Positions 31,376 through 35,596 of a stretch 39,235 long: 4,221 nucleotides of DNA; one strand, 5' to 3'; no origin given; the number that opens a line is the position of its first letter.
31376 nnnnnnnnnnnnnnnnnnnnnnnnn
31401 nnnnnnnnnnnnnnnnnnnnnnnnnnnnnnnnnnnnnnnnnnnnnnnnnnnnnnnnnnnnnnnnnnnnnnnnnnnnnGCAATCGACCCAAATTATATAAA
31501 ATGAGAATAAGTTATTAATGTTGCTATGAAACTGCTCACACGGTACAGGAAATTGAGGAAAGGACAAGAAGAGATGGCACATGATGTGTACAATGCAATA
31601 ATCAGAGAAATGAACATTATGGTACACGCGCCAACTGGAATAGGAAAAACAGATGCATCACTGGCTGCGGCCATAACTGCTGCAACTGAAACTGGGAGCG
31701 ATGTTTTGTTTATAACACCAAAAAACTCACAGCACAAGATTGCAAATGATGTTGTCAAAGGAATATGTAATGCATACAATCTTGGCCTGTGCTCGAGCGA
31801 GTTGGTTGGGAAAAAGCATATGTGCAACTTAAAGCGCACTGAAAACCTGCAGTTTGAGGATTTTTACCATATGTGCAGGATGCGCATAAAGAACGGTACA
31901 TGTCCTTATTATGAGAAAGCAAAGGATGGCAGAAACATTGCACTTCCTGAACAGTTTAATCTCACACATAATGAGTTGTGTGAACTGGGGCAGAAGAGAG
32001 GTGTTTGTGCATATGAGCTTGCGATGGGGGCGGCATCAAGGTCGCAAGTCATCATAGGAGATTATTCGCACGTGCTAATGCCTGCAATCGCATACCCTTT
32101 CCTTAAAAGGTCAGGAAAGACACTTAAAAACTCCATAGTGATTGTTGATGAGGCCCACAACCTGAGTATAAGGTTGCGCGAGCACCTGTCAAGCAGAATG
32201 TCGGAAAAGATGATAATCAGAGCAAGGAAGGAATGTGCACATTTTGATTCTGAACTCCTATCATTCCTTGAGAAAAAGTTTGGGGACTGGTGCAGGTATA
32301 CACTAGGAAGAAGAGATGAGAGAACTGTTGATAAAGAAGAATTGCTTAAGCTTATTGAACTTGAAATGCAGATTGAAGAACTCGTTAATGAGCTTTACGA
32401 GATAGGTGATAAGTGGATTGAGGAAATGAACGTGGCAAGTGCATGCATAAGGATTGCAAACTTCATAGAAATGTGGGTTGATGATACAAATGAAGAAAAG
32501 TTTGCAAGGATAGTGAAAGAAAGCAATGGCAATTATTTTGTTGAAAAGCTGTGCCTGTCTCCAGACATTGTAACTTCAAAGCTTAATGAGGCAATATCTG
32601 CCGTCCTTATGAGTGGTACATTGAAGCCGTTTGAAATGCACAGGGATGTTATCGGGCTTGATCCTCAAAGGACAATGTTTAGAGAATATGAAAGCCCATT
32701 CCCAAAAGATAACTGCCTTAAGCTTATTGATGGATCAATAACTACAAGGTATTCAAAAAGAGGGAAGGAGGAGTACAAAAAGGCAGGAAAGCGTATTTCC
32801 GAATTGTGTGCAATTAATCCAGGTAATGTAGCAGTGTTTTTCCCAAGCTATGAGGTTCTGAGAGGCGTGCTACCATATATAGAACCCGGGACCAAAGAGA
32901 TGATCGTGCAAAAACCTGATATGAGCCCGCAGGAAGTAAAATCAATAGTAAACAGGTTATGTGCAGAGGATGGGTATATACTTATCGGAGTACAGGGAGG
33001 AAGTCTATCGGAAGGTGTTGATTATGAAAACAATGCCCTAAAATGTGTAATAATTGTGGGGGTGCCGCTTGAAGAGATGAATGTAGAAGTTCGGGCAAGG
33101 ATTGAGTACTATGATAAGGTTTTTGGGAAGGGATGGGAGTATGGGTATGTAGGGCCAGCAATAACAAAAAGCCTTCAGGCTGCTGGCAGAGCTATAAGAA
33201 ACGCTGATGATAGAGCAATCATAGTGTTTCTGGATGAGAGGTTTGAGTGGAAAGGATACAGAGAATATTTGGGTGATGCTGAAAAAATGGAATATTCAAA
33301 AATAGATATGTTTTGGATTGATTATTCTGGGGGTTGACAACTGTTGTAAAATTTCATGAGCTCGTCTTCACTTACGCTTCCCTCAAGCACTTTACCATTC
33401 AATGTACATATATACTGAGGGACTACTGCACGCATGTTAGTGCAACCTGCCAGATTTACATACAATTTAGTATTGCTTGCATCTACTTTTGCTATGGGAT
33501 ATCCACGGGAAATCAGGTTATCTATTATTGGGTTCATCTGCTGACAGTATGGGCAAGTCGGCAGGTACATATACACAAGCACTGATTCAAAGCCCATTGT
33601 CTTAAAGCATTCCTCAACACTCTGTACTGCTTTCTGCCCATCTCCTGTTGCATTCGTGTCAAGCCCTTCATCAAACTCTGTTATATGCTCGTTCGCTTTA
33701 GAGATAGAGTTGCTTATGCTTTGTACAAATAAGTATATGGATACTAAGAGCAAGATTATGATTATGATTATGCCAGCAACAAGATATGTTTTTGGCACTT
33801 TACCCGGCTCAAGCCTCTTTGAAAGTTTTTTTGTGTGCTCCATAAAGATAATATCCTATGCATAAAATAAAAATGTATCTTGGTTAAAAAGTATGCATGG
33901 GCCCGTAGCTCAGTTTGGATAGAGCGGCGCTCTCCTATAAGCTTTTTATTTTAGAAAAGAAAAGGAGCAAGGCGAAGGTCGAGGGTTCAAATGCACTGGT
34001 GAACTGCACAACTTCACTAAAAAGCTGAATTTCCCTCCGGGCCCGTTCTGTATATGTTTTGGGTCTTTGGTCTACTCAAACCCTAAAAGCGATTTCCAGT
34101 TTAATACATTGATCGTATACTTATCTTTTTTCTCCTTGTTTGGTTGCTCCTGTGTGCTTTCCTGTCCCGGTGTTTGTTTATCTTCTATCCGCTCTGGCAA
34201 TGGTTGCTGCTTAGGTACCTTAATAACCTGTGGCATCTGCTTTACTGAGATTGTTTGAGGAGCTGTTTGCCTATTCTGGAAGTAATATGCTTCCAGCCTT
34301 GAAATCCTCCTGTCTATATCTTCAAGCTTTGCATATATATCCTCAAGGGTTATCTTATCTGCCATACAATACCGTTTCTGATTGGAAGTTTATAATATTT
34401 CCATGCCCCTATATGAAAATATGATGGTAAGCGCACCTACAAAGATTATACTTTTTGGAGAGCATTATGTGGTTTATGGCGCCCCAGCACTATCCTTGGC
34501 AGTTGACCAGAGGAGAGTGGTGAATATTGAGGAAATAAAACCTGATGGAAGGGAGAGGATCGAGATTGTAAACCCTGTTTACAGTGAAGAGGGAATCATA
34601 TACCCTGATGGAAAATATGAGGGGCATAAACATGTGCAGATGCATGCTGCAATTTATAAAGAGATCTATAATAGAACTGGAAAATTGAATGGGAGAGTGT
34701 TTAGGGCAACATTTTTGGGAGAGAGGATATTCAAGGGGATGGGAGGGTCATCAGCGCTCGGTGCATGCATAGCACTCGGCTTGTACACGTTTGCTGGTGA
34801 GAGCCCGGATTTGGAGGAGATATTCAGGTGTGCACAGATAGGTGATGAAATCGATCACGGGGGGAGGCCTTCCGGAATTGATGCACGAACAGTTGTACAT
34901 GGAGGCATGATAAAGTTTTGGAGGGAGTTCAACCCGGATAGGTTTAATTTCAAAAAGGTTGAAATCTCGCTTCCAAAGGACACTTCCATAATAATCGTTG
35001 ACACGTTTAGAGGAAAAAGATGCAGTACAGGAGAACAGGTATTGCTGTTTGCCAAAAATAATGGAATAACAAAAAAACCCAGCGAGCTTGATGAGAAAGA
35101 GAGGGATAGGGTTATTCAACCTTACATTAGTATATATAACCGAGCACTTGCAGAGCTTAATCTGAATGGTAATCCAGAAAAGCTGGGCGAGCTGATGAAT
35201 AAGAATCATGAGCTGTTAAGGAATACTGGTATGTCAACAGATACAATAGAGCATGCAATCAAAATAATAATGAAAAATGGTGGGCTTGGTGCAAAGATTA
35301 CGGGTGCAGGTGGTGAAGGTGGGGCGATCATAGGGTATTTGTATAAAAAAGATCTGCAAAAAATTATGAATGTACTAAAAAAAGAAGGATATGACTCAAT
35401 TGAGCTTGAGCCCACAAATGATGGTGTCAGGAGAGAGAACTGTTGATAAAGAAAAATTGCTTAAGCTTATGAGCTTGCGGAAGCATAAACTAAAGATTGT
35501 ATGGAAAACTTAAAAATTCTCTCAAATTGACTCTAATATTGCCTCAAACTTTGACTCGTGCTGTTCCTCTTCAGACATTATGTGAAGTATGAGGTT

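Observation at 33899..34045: tRNA-Arg(CCU) carrying two introns, including a strict BHB intron in the T-loop (59/60)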

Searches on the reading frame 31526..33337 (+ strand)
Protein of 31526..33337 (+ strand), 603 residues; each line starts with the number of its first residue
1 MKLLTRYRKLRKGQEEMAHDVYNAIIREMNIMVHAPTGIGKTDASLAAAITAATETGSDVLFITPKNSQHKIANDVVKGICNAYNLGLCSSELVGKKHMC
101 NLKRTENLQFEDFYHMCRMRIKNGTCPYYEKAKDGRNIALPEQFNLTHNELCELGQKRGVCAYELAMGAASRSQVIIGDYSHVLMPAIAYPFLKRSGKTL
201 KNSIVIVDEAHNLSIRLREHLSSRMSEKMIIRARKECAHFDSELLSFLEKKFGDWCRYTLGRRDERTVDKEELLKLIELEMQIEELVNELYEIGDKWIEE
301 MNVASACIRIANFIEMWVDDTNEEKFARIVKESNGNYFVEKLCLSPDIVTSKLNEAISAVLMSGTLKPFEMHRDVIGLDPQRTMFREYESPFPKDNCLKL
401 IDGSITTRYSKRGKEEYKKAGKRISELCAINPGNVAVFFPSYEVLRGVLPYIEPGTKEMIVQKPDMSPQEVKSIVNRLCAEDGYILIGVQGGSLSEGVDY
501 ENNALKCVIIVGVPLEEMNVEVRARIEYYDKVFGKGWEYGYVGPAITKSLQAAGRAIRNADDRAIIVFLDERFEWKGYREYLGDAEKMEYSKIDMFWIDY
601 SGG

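Call 7: search_protein_families(library=pfam, proteins=[window:31526-33337:+], max_evalue=0.01)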
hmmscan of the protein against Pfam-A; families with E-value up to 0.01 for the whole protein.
window:31526-33337:+ (603 aa): 7 families
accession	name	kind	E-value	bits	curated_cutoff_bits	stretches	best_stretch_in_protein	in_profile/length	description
PF13307.12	Helicase_C_2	-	1.4e-37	129.7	25.3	1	424-582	1-163/170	Helicase C-terminal domain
PF06777.17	HBB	-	3.7e-19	69.6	30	1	275-409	54-188/190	Helical and beta-bridge domain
PF06733.21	DEAD_2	-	7e-18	65.3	21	1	91-228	31-170/172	DEAD_2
PF00270.35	DEAD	-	8.8e-09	35.7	26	1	20-89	6-77/167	DEAD/DEAH box helicase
PF04851.21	ResIII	-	3.2e-07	30.9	22.5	1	9-76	3-72/164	Type III restriction enzyme, res subunit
PF02562.22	PhoH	-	6e-06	26.3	27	0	197-227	115-145/205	PhoH-like protein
PF13401.12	AAA_22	-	3.8e-05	24.4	27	0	29-94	6-65/130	AAA domain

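Call 40: find_encoding_contigs(protein=window:31526-33337:+, flank=3000, max_places=4)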
Protein window:31526-33337:+ (603 aa): 1 contig read that carries it; 1 place shown.
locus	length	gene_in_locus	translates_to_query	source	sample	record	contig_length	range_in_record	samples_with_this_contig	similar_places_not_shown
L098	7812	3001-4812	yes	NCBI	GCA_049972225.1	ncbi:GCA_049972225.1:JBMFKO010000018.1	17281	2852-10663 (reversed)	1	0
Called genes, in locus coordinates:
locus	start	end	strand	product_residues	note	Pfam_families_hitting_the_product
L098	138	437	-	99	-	-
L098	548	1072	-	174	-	PF01161:PBP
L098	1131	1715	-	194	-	PF01862:PvlArgDC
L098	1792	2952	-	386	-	PF02778:tRNA_int_endo_N (faint), PF01974:tRNA_int_endo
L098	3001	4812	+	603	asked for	PF00270:DEAD (weak), PF02562:PhoH (faint), PF04851:ResIII (faint), PF06733:DEAD_2, PF13307:Helicase_C_2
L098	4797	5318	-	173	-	-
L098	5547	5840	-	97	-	-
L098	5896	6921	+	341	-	PF08544:GHMP_kinases_C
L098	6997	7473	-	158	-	PF00210:Ferritin, PF02915:Rubrerythrin (weak)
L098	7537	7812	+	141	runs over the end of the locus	PF13412:HTH_24, PF08279:HTH_11, PF13384:HTH_23 (faint), PF13404:HTH_AsnC-type, PF22451:NirdL-like_HTH (weak), PF01037:AsnC_trans_reg (weak)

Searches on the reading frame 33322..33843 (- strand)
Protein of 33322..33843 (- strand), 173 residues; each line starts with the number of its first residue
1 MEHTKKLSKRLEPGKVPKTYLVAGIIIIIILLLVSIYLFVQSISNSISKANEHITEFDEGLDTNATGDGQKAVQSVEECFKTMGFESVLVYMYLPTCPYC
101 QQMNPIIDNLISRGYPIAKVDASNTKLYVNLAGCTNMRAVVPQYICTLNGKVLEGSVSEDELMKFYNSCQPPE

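Call 7: search_protein_families(library=pfam, proteins=[window:33322-33843:-], max_evalue=0.01)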
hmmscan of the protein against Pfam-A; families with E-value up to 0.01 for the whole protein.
window:33322-33843:- (173 aa): 3 families
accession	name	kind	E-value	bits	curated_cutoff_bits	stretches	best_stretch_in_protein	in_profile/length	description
PF00085.26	Thioredoxin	-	0.00013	22.4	23.5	1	86-160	19-95/103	Thioredoxin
PF13314.11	DUF4083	-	0.0018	18.6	25.4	1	25-62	11-48/57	Domain of unknown function (DUF4083)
PF13098.12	Thioredoxin_2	-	0.0048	17.7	27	0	88-161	8-99/104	Thioredoxin-like domain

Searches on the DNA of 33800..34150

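Call 5: search_rna_families(source=window, start=33800, end=34150, threshold=evalue, max_evalue=10, show_alignments=5)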
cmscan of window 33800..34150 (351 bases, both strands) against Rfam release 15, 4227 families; matches with E-value up to 10: 3.
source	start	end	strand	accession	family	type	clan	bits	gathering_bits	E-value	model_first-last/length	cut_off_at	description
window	33800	33894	-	RF02417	VR-RNA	Gene; sRNA;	-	13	100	1.8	1-100/397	3'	VR-RNA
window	34056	34083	-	RF01833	astro_FSE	Cis-reg; frameshift_element;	-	12.4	70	1.3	1-29/55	no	ribosomal frameshift site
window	33836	33869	-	RF01727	SAM-SAH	Cis-reg; riboswitch;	-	12.3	40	2.9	1-49/49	no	SAM/SAH riboswitch aptamer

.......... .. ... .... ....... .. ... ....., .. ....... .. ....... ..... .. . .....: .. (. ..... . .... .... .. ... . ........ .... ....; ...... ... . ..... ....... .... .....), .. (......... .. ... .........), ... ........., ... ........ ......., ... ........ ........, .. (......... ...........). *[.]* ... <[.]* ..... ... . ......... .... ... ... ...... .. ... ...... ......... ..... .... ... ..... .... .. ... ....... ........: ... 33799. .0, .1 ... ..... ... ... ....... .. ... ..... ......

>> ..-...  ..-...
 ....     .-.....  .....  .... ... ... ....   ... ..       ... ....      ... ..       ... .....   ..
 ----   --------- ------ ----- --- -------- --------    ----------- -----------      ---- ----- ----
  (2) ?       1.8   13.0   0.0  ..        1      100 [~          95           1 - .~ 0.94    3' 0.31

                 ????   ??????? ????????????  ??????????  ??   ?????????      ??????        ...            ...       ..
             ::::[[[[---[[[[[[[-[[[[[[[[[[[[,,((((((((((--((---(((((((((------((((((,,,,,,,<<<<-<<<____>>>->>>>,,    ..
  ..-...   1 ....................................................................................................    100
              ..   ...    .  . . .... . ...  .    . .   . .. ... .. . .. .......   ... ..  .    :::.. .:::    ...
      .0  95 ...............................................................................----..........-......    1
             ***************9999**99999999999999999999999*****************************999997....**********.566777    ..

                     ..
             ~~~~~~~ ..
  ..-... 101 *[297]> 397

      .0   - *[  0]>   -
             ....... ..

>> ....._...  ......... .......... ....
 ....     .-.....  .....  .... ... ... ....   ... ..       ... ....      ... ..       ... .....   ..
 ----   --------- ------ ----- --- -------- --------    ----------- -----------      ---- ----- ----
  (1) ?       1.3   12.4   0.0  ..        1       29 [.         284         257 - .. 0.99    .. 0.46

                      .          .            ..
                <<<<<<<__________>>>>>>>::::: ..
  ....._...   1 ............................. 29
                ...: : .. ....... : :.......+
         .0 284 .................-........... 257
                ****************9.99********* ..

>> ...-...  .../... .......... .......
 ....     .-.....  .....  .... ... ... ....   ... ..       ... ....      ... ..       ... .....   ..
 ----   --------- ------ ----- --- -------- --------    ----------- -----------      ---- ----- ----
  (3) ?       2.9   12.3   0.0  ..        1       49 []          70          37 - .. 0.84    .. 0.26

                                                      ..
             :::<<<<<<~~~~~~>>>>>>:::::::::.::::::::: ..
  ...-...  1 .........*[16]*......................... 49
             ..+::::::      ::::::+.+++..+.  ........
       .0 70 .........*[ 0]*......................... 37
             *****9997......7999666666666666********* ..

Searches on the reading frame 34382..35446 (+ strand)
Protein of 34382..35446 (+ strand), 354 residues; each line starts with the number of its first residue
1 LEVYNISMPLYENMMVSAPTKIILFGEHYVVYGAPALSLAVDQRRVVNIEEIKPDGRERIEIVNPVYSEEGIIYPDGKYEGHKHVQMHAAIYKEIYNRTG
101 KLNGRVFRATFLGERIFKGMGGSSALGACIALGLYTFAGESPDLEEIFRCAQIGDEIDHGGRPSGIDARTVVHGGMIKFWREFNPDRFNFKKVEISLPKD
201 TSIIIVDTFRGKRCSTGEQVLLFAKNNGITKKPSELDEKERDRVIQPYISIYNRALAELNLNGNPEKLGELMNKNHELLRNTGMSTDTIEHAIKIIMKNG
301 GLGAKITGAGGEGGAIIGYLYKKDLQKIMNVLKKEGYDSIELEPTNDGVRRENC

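Call 7: search_protein_families(library=pfam, proteins=[window:34382-35446:+], max_evalue=0.01)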
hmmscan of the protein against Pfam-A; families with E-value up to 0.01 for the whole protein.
window:34382-35446:+ (354 aa): 2 families
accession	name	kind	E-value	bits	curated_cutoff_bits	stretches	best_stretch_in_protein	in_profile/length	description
PF08544.19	GHMP_kinases_C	-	7.2e-08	33.2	21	1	259-337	4-84/85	GHMP kinases C terminal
PF00288.32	GHMP_kinases_N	-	4.5e-05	24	22.3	1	118-175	30-87/87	GHMP kinases N terminal domain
